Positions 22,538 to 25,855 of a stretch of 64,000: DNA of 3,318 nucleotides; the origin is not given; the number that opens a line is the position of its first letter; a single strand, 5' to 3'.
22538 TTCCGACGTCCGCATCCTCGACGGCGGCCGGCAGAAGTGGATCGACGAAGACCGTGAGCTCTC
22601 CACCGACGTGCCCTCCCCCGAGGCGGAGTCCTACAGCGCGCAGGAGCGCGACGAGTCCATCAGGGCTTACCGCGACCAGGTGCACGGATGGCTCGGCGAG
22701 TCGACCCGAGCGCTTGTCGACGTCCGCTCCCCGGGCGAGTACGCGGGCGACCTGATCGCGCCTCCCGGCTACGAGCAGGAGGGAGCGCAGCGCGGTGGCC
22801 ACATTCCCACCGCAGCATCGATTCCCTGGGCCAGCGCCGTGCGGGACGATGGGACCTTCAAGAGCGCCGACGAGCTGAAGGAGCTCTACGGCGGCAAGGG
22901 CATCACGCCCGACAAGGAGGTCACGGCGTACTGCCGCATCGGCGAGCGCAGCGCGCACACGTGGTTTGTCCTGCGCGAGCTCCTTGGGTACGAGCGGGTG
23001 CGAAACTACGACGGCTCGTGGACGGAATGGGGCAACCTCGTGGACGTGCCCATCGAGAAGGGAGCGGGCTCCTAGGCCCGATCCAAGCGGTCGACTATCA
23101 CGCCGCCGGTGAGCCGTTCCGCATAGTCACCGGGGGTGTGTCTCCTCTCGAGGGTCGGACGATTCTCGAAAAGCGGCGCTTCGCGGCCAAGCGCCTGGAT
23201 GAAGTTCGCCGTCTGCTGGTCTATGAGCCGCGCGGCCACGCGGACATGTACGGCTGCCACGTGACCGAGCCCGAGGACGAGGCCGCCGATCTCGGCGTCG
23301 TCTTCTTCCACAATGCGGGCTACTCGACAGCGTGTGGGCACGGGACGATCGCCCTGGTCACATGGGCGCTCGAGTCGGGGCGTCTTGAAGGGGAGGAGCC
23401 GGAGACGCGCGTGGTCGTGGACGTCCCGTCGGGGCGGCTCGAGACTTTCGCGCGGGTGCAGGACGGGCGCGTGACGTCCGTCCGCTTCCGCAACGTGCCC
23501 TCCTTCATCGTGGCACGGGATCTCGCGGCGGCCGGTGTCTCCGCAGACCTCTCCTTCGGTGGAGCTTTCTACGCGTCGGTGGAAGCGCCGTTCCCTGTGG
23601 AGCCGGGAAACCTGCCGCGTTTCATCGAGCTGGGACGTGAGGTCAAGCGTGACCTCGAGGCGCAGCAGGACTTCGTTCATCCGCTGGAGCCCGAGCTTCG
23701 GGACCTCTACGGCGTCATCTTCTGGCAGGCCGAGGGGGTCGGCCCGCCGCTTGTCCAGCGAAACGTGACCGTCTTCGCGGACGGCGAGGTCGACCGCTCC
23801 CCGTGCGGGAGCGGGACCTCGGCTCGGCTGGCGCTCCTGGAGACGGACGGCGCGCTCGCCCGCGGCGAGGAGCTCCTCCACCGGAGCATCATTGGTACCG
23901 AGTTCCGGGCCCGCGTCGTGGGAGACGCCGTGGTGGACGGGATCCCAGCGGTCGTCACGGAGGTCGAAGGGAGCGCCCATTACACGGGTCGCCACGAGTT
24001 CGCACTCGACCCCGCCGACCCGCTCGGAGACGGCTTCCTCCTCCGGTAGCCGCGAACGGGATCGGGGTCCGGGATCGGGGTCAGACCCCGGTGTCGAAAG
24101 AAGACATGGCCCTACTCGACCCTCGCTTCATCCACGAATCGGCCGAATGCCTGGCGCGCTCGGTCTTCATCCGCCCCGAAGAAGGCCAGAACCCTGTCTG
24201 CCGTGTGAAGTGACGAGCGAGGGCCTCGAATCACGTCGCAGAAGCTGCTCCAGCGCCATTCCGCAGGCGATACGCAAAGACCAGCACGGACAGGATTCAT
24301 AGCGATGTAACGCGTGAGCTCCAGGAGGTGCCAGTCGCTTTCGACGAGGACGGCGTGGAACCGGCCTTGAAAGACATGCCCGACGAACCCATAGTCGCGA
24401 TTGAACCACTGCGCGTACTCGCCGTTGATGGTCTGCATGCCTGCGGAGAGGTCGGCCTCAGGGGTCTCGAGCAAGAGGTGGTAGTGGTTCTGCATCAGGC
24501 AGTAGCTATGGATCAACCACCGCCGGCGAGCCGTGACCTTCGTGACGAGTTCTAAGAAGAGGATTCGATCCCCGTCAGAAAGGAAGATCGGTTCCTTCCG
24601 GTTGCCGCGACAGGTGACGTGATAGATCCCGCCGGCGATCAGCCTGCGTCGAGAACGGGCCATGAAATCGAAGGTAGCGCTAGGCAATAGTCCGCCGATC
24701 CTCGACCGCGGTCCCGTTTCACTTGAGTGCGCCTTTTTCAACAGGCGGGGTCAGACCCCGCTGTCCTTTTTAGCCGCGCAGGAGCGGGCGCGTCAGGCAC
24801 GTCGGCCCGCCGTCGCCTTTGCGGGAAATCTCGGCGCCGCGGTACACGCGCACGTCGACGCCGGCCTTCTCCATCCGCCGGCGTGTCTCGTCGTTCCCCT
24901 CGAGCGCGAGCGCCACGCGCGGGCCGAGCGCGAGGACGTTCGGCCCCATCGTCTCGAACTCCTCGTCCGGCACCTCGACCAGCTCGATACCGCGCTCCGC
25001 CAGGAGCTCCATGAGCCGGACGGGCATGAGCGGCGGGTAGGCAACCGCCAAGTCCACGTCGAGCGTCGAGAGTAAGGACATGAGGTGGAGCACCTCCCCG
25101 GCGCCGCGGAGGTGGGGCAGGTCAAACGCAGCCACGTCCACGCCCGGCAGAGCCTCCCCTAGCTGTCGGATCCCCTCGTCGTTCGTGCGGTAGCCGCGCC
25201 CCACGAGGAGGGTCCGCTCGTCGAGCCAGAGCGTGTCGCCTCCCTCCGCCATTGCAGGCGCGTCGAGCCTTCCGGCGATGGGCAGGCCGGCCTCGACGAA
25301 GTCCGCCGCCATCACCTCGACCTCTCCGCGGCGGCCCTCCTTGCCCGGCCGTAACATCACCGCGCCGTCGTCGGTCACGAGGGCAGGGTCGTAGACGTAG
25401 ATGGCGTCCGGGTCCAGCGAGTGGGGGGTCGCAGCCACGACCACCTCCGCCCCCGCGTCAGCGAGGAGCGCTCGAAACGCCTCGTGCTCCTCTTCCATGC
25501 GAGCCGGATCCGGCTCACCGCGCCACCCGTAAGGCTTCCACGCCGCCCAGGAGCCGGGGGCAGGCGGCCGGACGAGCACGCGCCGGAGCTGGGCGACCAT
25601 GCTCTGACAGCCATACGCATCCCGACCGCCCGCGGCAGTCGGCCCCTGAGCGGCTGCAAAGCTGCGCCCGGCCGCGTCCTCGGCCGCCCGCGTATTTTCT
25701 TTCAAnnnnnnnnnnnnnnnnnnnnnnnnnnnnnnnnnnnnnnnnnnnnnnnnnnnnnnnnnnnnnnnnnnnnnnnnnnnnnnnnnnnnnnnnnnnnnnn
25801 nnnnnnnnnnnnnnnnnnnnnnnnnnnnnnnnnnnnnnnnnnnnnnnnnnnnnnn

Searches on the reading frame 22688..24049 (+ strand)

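Call 68: search_protein_families(library=pfam, proteins=[window:22688-24049:+], max_evalue=0.01)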
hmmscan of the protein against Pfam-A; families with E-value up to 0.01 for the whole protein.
window:22688-24049:+ (453 aa): 2 families
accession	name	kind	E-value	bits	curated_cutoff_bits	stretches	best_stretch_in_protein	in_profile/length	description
PF05544.16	Pro_racemase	-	3.2e-93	312.8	27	1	135-450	2-324/325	Proline racemase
PF01678.24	DAP_epimerase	-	0.0019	18.7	34.7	0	205-260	57-109/121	Diaminopimelate epimerase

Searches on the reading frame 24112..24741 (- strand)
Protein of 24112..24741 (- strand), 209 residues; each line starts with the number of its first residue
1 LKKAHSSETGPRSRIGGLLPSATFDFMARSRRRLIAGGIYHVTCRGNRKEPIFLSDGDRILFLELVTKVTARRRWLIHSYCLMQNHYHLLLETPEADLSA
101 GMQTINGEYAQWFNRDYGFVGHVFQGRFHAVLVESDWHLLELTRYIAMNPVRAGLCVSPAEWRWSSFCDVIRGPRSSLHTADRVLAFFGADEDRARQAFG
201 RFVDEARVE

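Call 68: search_protein_families(library=pfam, proteins=[window:24112-24741:-], max_evalue=0.01)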
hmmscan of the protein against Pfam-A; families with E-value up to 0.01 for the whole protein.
window:24112-24741:- (209 aa): 1 family
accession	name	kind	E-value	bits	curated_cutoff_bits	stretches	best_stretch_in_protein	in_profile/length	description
PF01797.21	Y1_Tnp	-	5.2e-12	46.4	23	1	39-147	6-119/121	Transposase IS200 like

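Call 70: search_protein_families(library=ncbifam, proteins=[window:24112-24741:-], max_evalue=0.01)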
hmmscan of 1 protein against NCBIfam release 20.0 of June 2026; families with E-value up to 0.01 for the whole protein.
window:24112-24741:- (209 aa): 1 family
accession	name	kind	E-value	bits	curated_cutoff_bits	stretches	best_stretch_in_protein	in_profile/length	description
NF047646.1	REP_Tyr_transpos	equivalog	1.8e-23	83.1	80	1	30-165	2-146/146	REP-associated tyrosine transposase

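Call 72: search_solved_structures(query=window:24112-24741:-, max_evalue=0.001, show_alignments=1)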
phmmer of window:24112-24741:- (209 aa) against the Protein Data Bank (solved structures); distinct sequences matched with E-value up to 0.001: 1.
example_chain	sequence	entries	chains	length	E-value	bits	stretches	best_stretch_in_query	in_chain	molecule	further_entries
4er8_A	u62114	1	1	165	1.5e-05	27.8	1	28-173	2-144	TnpArep for protein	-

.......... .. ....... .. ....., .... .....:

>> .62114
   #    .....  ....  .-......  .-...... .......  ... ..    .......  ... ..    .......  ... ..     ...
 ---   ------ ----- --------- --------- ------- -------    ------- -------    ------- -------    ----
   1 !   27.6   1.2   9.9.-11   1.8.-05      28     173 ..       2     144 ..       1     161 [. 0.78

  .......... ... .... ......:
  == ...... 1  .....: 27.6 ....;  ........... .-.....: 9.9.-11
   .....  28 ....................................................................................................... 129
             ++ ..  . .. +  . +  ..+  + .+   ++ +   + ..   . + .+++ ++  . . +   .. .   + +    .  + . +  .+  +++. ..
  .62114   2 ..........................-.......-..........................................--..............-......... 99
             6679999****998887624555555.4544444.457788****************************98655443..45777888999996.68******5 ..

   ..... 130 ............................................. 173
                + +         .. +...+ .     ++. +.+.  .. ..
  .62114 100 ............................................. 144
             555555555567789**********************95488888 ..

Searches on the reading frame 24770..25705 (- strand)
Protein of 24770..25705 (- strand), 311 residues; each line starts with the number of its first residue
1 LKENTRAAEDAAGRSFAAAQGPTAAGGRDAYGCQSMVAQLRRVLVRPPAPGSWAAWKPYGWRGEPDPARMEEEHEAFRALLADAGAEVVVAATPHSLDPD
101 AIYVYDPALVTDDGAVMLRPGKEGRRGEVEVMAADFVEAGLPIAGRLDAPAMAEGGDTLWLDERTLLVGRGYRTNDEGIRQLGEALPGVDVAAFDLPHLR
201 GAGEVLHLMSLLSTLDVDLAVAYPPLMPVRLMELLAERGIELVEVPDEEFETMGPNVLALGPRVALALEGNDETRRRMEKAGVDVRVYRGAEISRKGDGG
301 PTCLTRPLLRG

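Call 68: search_protein_families(library=pfam, proteins=[window:24770-25705:-], max_evalue=0.01)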
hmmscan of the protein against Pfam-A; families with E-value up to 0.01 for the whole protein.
window:24770-25705:- (311 aa): 2 families
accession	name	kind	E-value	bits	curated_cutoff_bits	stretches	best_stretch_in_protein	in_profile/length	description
PF02274.22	ADI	-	3.7e-20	72.7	22.8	2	232-310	294-377/377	Arginine deiminase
PF19420.4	DDAH_eukar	-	3.2e-10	40.2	23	1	72-308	30-290/291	N,N dimethylarginine dimethylhydrolase, eukaryotic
